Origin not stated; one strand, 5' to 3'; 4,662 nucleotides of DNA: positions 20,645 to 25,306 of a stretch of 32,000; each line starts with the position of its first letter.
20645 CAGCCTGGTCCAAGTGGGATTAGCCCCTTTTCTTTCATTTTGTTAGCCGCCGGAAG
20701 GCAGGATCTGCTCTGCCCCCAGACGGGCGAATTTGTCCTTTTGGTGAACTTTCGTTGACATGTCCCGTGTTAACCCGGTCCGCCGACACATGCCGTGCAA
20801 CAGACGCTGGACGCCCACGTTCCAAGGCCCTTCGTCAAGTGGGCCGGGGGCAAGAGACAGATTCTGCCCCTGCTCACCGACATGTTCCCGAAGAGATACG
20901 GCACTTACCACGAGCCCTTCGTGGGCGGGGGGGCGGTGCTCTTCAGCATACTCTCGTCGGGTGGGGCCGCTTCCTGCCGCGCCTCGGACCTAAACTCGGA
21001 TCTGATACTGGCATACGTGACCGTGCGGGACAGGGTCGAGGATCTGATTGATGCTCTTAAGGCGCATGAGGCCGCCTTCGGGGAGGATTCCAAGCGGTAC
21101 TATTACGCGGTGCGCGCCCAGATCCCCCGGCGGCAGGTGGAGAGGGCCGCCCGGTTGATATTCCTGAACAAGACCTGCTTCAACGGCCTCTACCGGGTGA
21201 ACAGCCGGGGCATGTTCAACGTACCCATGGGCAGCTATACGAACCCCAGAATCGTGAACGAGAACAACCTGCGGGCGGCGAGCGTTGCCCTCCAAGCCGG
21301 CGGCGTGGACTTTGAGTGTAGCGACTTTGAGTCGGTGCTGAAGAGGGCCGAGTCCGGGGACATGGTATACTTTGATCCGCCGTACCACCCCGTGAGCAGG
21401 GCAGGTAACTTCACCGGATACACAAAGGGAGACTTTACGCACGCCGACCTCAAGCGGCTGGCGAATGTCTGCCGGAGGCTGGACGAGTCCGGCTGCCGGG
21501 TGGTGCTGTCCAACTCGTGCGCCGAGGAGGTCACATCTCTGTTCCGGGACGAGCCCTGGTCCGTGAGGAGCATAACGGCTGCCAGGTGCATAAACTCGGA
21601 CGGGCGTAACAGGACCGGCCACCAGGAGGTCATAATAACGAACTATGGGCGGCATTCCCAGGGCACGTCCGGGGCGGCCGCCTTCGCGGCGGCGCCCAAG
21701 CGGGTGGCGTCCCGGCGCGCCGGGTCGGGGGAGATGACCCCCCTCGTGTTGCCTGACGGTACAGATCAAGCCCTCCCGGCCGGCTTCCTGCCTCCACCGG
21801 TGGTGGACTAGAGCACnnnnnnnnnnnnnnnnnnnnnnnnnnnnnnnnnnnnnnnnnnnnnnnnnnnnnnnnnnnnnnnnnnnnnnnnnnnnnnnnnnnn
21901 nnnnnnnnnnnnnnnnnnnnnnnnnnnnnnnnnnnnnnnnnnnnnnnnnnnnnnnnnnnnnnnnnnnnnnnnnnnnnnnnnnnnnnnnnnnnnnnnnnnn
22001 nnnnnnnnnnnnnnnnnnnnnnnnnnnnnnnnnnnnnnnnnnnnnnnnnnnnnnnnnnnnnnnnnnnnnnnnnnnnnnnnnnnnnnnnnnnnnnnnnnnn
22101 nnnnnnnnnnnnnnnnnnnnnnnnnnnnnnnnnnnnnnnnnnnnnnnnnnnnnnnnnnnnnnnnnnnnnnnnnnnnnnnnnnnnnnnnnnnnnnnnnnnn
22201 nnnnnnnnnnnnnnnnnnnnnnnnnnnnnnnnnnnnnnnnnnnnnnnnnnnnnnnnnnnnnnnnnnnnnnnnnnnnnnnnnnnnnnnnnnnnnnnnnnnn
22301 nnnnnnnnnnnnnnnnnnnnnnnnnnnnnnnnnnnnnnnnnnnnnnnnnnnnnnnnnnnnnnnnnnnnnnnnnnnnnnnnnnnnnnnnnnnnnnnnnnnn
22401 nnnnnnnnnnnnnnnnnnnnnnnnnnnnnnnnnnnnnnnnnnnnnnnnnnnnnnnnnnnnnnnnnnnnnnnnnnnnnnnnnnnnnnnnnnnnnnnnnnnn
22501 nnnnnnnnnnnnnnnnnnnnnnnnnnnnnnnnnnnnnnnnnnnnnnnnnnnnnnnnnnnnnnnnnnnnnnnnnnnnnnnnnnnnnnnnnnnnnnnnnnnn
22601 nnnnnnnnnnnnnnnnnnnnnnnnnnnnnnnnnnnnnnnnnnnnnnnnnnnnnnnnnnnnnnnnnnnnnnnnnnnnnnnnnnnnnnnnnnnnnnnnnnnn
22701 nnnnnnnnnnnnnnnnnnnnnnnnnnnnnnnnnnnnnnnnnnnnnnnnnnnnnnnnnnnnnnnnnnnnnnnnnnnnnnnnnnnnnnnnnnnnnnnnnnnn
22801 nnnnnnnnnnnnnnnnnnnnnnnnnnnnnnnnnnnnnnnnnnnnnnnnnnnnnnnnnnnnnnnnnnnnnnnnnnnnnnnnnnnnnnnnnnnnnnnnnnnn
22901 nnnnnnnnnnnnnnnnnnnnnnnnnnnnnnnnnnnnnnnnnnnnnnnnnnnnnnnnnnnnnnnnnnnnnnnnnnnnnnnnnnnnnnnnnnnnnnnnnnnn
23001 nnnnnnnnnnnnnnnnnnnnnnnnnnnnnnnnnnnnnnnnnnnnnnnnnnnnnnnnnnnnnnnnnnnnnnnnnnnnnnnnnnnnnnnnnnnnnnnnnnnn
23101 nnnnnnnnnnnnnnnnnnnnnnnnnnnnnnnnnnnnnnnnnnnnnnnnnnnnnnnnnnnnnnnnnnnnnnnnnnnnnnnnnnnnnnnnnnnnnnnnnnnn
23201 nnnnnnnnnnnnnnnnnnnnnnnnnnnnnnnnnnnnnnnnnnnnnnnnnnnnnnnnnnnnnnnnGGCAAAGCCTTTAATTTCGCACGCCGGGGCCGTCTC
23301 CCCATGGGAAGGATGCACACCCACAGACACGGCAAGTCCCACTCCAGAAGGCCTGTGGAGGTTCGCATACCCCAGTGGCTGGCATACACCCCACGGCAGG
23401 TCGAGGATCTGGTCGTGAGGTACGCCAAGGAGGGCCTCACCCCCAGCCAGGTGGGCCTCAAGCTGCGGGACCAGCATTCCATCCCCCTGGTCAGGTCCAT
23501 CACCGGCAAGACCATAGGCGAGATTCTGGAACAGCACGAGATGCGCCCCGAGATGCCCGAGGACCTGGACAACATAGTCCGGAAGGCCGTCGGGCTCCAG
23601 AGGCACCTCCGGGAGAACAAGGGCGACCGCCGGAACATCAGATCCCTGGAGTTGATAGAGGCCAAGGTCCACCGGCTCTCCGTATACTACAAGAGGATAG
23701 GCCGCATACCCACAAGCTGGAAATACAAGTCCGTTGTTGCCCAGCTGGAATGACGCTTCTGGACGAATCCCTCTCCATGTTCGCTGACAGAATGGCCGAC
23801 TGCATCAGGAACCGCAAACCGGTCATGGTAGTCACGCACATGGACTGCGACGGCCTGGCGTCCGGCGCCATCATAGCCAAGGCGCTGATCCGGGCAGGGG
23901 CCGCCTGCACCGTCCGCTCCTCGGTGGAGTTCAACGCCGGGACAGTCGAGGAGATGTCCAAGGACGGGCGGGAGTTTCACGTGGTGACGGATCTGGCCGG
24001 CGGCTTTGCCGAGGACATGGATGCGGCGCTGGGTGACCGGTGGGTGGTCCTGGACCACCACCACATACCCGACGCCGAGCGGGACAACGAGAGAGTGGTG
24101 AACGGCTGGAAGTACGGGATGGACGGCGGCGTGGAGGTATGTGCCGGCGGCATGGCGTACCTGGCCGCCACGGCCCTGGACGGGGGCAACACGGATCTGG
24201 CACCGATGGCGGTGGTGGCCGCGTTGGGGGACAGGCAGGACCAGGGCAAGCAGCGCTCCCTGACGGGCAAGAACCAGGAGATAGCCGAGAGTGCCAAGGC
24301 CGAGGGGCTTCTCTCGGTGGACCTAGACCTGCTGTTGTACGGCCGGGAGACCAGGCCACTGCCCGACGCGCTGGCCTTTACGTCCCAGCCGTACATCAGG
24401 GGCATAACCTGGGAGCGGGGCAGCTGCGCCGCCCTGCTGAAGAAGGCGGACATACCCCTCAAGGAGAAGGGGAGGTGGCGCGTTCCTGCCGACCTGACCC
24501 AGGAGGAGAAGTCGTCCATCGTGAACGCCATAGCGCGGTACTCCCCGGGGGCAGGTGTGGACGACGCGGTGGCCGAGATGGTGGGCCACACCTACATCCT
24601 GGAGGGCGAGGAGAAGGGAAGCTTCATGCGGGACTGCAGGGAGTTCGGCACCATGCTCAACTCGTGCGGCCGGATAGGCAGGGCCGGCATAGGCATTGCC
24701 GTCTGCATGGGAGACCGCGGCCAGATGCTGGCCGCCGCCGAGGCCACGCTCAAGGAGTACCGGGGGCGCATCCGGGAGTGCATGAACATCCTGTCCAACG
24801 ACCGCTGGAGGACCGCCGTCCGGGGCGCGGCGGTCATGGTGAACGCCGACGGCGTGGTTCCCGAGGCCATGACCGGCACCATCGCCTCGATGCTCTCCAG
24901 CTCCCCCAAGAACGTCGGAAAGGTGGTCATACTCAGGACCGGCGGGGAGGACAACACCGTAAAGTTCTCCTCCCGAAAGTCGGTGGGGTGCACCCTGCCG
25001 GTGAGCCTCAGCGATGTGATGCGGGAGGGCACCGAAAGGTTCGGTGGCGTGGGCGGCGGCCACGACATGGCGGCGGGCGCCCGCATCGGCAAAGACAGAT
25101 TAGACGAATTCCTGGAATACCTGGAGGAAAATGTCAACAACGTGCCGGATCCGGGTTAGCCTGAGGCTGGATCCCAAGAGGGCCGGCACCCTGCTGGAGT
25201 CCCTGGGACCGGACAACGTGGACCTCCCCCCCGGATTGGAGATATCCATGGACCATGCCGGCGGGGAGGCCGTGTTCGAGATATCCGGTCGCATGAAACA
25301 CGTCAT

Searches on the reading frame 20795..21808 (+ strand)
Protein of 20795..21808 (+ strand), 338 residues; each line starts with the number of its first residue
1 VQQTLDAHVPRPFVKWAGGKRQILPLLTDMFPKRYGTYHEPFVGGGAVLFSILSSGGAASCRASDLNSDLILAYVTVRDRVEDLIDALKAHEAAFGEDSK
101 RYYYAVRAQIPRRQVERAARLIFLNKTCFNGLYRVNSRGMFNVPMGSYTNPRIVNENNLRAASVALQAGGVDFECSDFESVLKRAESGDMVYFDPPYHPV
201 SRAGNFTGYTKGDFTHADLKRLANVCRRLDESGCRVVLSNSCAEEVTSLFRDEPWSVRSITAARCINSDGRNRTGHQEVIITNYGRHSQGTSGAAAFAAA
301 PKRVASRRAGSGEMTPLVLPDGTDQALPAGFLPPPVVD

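Call 3: search_protein_families(library=pfam, proteins=[window:20795-21808:+], max_evalue=0.01)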
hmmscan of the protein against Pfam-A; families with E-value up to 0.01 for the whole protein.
window:20795-21808:+ (338 aa): 1 family
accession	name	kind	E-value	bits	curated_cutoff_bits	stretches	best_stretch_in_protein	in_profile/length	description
PF02086.21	MethyltransfD12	-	8.7e-60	203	22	1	16-254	1-243/253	D12 class N6 adenine-specific DNA methyltransferase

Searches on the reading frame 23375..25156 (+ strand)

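Call 77: search_protein_families(library=pfam, proteins=[window:23375-25156:+], max_evalue=0.001)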
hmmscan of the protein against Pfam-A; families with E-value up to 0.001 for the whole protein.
window:23375-25156:+ (594 aa): 3 families
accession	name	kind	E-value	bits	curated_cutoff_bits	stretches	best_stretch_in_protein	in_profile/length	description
PF21763.2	DHH_CID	-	1.4e-17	64.3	27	1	321-396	1-76/84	DHH-CID domain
PF02272.25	DHHA1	-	2.7e-11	44.3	25.9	1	496-588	14-101/102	DHHA1 domain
PF01368.27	DHH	-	1e-05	26.3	28.1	1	150-264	2-101/125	DHH family, N-terminal domain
